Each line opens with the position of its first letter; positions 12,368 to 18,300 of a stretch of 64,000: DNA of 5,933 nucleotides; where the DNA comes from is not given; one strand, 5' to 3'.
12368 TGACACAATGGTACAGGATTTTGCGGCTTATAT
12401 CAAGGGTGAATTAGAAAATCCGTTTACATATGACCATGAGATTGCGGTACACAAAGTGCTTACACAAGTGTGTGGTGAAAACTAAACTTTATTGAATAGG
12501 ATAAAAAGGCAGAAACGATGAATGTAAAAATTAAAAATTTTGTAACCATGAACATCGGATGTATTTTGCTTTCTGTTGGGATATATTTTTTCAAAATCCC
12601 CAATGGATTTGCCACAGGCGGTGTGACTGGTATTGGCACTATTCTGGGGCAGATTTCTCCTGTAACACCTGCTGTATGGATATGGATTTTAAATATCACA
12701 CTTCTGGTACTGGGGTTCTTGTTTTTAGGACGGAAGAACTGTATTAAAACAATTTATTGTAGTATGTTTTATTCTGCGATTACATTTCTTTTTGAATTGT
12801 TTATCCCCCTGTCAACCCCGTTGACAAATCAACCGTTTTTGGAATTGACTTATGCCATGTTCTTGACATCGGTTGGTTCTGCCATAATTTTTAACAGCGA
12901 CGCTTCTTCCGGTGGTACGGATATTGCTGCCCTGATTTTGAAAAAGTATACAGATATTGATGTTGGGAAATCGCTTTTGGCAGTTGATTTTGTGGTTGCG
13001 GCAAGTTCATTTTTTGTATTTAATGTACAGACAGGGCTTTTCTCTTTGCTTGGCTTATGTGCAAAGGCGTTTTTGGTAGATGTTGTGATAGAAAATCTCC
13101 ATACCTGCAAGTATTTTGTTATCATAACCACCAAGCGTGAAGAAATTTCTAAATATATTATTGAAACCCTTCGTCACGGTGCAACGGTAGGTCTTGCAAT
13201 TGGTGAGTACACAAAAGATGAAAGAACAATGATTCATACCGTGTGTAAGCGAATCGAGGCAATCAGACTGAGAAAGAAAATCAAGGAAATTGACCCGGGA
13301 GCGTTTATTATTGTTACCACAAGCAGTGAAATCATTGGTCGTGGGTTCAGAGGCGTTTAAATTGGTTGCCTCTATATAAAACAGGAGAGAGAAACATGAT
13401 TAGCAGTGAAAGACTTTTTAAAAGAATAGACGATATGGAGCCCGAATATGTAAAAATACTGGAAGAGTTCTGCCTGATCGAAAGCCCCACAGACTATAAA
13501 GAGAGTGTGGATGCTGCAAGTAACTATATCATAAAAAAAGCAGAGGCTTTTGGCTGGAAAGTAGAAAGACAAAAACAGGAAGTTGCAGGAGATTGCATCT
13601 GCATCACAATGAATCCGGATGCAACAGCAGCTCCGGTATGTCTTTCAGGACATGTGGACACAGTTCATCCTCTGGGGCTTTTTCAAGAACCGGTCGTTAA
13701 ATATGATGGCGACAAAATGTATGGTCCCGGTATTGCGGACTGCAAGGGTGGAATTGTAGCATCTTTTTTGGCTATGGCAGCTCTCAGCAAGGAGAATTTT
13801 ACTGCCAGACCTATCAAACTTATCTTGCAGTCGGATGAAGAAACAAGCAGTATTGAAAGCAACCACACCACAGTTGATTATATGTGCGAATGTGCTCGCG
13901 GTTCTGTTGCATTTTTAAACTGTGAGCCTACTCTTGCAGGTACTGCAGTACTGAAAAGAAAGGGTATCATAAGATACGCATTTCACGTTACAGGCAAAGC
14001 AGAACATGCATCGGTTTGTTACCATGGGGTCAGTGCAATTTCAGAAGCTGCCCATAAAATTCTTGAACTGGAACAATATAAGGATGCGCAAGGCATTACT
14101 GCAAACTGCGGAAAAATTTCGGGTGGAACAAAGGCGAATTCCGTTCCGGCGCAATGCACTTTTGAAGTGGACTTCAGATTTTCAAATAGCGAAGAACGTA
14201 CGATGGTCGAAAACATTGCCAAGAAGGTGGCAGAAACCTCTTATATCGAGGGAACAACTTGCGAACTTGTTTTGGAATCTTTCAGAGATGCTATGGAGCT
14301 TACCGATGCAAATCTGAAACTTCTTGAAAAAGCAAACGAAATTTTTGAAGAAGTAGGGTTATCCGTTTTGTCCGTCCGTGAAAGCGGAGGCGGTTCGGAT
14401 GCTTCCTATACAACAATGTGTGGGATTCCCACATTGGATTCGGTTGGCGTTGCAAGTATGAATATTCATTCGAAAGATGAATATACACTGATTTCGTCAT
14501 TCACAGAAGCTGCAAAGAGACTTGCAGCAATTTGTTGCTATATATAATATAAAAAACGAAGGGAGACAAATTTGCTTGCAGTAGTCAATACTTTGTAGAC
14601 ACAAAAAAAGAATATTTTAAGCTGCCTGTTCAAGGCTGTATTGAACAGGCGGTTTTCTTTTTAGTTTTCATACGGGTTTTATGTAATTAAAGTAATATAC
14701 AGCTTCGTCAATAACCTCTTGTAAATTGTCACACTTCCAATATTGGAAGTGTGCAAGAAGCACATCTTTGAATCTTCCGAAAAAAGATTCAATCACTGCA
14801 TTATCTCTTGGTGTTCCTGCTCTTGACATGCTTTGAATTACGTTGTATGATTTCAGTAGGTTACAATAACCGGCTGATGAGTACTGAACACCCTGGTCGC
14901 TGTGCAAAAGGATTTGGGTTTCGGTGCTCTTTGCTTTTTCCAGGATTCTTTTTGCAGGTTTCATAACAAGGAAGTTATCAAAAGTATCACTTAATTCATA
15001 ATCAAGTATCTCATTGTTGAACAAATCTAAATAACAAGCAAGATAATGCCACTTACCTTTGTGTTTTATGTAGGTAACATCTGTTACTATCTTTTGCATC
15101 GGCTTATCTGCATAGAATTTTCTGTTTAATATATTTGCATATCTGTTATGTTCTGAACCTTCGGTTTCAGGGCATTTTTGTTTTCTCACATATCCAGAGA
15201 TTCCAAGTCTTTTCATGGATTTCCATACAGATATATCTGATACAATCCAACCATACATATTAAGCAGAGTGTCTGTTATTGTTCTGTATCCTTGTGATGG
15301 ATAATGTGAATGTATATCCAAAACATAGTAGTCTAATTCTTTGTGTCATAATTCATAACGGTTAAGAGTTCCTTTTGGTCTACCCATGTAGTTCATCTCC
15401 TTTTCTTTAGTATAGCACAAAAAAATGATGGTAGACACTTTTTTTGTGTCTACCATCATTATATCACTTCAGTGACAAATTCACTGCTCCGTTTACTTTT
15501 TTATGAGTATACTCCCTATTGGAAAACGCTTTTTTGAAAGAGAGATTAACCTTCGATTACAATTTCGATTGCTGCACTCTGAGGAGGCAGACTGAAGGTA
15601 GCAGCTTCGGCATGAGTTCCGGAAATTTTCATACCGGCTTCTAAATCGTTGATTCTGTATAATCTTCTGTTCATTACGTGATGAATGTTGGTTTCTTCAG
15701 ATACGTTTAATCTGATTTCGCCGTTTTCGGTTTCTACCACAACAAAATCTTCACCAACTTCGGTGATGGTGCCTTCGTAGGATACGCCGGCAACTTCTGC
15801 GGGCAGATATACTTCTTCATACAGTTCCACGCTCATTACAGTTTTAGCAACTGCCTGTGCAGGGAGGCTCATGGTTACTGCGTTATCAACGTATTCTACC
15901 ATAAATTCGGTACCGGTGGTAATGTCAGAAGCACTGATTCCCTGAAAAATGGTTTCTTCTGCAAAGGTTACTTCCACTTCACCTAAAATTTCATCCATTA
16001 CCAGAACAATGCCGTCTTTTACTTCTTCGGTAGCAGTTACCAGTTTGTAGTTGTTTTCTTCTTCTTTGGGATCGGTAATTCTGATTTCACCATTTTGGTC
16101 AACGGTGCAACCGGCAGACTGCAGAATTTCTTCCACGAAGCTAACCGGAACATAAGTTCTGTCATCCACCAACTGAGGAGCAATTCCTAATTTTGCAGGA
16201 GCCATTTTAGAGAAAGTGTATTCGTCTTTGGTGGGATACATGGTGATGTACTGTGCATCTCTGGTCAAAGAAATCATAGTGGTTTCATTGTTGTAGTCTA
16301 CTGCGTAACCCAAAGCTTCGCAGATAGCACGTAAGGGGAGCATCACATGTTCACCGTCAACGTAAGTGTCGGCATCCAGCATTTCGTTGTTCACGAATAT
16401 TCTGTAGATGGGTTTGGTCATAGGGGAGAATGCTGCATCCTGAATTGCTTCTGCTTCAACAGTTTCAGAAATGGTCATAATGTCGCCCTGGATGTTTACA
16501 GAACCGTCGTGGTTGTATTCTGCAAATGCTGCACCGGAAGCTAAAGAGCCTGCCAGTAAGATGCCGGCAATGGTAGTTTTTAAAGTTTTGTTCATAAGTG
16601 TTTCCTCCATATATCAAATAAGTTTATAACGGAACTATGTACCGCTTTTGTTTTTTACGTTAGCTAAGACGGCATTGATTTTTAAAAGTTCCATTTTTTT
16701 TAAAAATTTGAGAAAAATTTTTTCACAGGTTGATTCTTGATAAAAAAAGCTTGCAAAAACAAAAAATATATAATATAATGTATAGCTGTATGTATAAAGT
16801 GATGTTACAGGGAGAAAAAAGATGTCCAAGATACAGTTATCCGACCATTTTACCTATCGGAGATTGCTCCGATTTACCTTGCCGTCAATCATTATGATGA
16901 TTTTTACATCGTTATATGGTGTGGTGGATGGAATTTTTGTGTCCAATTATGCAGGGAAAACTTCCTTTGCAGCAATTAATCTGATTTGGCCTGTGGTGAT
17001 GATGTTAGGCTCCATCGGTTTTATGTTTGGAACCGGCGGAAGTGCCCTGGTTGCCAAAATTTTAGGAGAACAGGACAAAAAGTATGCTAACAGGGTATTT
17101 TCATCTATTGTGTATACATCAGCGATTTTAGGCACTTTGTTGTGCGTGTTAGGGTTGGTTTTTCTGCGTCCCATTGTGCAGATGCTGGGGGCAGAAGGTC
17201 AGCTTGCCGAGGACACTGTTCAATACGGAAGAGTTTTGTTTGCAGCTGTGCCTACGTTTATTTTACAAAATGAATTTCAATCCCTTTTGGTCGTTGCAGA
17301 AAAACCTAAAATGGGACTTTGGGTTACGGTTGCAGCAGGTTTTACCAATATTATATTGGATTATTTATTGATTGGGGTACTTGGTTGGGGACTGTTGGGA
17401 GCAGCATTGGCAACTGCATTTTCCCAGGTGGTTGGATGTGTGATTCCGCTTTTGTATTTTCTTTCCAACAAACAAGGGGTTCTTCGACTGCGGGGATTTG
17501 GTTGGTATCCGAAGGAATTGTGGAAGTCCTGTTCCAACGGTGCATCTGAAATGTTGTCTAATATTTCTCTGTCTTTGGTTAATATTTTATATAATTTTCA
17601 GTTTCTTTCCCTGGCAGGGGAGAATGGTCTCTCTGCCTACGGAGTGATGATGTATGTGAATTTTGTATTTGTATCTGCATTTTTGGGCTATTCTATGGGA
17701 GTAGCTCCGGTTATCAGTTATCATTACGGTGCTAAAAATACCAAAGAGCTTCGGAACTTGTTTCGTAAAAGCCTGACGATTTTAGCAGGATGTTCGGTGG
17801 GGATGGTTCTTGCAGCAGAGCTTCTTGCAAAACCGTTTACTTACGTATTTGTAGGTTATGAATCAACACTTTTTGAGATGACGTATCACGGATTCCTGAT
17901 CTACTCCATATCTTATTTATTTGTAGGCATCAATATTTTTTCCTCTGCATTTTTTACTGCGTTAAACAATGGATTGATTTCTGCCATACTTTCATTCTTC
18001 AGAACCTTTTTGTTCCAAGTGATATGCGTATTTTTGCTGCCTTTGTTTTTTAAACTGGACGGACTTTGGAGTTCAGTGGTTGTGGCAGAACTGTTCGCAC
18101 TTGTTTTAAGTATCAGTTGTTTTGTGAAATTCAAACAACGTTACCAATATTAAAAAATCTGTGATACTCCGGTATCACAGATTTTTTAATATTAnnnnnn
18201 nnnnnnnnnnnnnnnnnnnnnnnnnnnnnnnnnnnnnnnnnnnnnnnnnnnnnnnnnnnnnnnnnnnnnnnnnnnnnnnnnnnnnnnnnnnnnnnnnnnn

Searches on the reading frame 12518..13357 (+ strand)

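Call 18: search_protein_families(library=pfam, proteins=[window:12518-13357:+], max_evalue=0.001)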
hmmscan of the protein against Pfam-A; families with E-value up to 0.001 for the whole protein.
window:12518-13357:+ (280 aa): 2 families
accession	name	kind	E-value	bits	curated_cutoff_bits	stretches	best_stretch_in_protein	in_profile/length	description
PF02588.21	YitT_membrane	-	1e-54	185.5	24.3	1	8-214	2-204/205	Uncharacterised 5xTM membrane BCR, YitT family COG1284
PF10035.14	DUF2179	-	1.9e-16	60.1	22.8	1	220-274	1-55/55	Uncharacterized protein conserved in bacteria (DUF2179)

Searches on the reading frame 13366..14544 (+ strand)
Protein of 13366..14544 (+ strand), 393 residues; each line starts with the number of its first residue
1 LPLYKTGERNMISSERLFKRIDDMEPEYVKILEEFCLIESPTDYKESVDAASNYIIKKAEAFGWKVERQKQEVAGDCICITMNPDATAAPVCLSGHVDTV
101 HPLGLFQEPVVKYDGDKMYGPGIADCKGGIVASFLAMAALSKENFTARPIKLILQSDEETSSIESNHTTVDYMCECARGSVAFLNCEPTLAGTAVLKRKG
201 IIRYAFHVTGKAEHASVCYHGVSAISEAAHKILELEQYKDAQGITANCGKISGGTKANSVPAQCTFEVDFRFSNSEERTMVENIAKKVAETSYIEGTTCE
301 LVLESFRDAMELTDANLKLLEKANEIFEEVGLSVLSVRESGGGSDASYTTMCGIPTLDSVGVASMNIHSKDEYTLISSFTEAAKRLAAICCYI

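Call 18: search_protein_families(library=pfam, proteins=[window:13366-14544:+], max_evalue=0.001)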
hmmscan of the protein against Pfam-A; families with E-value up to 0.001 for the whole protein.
window:13366-14544:+ (393 aa): 3 families
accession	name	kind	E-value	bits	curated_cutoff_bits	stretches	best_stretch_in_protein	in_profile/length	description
PF01546.33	Peptidase_M20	-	3.7e-24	86.2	24.6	1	92-389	1-203/206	Peptidase family M20/M25/M40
PF07687.19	M20_dimer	-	4.8e-21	75.2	21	1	197-295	2-105/107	Peptidase dimerisation domain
PF04389.22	Peptidase_M28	-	0.0001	22.5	21.3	1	80-169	4-77/193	Peptidase family M28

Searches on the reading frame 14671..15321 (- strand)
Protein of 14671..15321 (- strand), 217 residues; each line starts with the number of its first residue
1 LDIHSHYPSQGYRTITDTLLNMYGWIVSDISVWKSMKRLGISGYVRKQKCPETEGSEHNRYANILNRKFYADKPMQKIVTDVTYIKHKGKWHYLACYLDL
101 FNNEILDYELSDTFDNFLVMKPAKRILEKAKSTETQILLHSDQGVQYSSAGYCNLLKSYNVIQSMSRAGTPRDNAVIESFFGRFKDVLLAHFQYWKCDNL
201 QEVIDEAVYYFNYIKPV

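Call 18: search_protein_families(library=pfam, proteins=[window:14671-15321:-], max_evalue=0.001)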
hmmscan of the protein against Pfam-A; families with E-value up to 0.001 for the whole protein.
window:14671-15321:- (217 aa): 5 families
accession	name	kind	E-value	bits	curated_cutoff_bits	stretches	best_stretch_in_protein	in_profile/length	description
PF00665.32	rve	-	3.6e-15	56.5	32.6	1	72-171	2-102/102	Integrase core domain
PF13683.12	rve_3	-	2.6e-08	33.9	26.5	1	162-216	4-58/67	Integrase core domain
PF13610.12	DDE_Tnp_IS240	-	3.3e-06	27.7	27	1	80-204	6-126/139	DDE domain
PF13276.12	HTH_21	-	6.3e-06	26.8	28.1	1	4-49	15-60/60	HTH-like domain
PF12762.13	DDE_Tnp_IS1595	-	0.00072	20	27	0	131-212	72-153/153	ISXO2-like transposase domain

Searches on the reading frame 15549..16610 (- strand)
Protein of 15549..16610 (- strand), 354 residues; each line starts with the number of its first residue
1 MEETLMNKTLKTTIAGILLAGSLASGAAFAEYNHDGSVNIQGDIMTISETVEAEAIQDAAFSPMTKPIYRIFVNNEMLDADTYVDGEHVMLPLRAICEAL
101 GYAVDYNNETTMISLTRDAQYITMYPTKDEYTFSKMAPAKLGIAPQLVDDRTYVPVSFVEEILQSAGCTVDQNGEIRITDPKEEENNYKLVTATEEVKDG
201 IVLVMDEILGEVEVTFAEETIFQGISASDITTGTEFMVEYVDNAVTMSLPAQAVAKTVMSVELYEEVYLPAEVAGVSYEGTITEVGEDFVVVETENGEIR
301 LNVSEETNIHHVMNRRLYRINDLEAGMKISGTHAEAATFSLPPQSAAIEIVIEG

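Call 18: search_protein_families(library=pfam, proteins=[window:15549-16610:-], max_evalue=0.001)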
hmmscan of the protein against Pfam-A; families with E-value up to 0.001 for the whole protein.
window:15549-16610:- (354 aa): 1 family
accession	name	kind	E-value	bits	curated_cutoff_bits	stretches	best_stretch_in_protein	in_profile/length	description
PF07833.16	Cu_amine_oxidN1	-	2.6e-20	72.8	24.2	1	73-175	2-102/108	Copper amine oxidase N-terminal domain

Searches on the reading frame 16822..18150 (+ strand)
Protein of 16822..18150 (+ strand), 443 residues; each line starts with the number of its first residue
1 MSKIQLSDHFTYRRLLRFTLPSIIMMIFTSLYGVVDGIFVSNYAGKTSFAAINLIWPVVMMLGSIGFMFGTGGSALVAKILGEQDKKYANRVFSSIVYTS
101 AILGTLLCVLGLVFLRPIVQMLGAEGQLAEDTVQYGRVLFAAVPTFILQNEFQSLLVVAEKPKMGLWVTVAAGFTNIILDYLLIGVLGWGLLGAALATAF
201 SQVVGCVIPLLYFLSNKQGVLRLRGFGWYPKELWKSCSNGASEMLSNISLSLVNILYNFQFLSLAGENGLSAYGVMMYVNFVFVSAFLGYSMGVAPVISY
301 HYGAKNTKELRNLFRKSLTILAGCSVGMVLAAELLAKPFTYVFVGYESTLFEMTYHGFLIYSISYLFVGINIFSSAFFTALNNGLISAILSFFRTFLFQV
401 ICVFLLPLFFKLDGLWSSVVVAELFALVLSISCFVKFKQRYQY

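Call 18: search_protein_families(library=pfam, proteins=[window:16822-18150:+], max_evalue=0.001)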
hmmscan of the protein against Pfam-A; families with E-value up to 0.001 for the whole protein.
window:16822-18150:+ (443 aa): 1 family
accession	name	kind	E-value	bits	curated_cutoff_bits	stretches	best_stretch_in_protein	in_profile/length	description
PF01554.23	MatE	-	1.2e-40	139.2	24.9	2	21-182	1-161/161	MatE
